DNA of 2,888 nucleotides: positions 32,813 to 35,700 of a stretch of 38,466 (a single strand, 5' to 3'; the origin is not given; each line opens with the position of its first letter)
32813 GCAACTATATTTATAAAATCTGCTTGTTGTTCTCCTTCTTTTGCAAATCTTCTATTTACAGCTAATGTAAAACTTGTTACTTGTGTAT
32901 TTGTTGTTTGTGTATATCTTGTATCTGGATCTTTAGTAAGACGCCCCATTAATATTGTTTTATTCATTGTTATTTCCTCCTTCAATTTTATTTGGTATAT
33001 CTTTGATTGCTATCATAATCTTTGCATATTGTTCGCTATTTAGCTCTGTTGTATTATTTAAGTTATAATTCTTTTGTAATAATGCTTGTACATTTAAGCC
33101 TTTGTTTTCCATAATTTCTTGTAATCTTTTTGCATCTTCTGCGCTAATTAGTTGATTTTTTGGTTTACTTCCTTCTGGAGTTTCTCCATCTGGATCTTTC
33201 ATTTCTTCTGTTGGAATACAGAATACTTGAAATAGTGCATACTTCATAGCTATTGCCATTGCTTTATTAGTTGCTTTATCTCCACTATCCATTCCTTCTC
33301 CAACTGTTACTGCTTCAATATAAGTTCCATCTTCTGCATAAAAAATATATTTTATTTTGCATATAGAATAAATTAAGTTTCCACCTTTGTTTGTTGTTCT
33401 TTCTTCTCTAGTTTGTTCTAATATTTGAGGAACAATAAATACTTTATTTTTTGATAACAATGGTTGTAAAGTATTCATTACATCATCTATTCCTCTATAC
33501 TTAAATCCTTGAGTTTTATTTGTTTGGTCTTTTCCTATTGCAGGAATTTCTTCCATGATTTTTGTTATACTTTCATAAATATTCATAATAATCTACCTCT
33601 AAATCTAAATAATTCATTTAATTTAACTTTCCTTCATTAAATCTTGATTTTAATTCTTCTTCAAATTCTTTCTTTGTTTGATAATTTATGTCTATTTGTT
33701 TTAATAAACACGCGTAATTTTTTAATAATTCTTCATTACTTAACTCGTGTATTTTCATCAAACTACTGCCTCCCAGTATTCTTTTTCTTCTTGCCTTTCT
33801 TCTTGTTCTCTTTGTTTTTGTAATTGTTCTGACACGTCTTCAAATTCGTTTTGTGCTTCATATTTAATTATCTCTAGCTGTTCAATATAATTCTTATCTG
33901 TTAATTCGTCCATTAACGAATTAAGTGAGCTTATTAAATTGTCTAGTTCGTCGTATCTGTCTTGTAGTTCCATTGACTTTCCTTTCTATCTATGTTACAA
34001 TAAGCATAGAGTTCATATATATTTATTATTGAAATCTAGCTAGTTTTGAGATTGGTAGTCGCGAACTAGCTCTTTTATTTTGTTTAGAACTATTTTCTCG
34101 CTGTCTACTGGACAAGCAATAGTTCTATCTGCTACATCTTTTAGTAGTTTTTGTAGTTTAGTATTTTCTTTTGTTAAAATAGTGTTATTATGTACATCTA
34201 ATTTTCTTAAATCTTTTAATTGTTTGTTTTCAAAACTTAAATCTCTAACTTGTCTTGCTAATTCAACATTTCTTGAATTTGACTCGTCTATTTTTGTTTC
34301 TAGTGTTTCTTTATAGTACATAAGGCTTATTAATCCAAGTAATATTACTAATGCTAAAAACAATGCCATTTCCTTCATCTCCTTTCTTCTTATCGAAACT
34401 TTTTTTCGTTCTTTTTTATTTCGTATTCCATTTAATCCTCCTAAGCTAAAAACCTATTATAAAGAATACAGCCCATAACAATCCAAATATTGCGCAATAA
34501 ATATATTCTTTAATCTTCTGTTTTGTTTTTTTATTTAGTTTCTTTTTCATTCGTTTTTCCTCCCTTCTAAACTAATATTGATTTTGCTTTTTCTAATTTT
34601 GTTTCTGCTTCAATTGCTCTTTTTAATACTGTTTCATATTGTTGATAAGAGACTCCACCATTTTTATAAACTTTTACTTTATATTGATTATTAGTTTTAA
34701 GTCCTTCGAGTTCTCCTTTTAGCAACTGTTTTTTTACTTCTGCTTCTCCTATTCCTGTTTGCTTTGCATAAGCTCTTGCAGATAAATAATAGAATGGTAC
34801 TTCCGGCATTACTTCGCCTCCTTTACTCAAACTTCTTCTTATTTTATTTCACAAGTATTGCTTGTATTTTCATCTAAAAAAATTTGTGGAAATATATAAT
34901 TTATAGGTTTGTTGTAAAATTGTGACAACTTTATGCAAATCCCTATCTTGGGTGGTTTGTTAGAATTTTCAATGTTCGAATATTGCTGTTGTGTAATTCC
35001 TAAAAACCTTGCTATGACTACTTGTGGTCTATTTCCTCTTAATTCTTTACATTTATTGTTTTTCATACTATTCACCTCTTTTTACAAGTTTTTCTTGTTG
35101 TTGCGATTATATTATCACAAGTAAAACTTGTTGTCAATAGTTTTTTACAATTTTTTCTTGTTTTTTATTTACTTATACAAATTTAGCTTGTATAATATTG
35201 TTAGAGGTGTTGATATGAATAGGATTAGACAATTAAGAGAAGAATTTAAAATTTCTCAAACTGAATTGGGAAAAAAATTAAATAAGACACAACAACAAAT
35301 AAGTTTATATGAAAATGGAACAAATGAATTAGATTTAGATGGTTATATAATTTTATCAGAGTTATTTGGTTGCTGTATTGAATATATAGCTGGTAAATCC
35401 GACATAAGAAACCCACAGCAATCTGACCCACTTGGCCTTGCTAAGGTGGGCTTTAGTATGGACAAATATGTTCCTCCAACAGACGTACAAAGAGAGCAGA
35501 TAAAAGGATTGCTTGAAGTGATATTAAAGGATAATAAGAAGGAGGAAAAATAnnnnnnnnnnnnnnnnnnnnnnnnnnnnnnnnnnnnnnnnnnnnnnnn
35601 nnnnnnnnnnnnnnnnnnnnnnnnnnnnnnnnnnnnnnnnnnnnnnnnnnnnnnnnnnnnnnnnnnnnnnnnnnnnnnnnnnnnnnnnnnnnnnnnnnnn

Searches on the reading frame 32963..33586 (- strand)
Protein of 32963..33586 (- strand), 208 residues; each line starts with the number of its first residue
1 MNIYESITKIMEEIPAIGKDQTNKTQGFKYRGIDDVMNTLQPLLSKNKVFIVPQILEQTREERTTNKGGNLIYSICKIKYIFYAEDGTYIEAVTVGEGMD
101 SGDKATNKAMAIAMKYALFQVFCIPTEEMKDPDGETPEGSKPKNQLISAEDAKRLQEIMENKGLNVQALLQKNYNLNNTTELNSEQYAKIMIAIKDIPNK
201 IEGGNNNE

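Call 8: search_protein_families(library=phrogs, proteins=[window:32963-33586:-], max_evalue=0.001)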
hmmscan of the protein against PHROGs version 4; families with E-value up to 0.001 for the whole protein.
window:32963-33586:- (208 aa): 4 families
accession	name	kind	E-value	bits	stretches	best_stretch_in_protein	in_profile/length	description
phrog_155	-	DNA, RNA and nucleotide metabolism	2.4e-39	136.8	1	1-202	66-272/308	Erf-like ssDNA annealing protein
phrog_21649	-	unknown function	9.7e-27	95.1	1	3-139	42-176/351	-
phrog_34331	-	unknown function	4e-15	57.1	1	23-129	47-154/239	-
phrog_2324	-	DNA, RNA and nucleotide metabolism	1e-09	39.2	1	1-165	9-156/193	Erf-like ssDNA annealing protein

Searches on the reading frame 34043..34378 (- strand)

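Call 8: search_protein_families(library=phrogs, proteins=[window:34043-34378:-], max_evalue=0.001)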
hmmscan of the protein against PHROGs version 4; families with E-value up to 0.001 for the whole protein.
window:34043-34378:- (112 aa): 1 family
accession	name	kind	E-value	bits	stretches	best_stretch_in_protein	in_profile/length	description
phrog_739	-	lysis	8.9e-05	23.7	1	5-107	10-116/122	Rz-like spanin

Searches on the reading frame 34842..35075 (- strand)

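Call 8: search_protein_families(library=phrogs, proteins=[window:34842-35075:-], max_evalue=0.001)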
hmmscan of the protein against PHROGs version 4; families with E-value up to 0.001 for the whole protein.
window:34842-35075:- (78 aa): 3 families
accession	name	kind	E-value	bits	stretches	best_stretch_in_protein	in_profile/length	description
phrog_8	-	transcription regulation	1.9e-08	35.1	1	7-62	79-136/346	transcriptional regulator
phrog_3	-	transcription regulation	2.7e-05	25.1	1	2-71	86-155/430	transcriptional repressor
phrog_4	-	transcription regulation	0.00058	20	1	13-64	144-194/400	transcriptional repressor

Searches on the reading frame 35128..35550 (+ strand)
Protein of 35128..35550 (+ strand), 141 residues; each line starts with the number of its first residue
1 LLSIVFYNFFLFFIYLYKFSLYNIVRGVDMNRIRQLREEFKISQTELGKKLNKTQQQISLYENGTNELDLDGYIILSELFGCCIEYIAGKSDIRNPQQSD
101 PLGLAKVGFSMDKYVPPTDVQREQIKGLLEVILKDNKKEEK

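Call 8: search_protein_families(library=phrogs, proteins=[window:35128-35550:+], max_evalue=0.001)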
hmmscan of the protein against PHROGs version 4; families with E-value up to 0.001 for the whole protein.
window:35128-35550:+ (141 aa): 8 families
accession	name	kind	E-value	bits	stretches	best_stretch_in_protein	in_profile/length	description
phrog_8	-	transcription regulation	5e-15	56.8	1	30-125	78-155/346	transcriptional regulator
phrog_3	-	transcription regulation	2.8e-11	44.8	1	27-98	87-157/430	transcriptional repressor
phrog_4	-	transcription regulation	3.6e-07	30.5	1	31-114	139-205/400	transcriptional repressor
phrog_1994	-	DNA, RNA and nucleotide metabolism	3.3e-06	28.1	1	30-91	1-62/170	DNA binding protein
phrog_2439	-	transcription regulation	3.9e-06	27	1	31-73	10-52/367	transcriptional regulator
phrog_4836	-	transcription regulation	3.4e-05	24.5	1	23-118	70-164/194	CII-like regulator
phrog_1373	-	transcription regulation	0.00016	22.7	1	33-81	68-116/166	transcriptional regulator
phrog_2967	-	transcription regulation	0.0009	19.8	0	32-71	14-53/225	transcriptional regulator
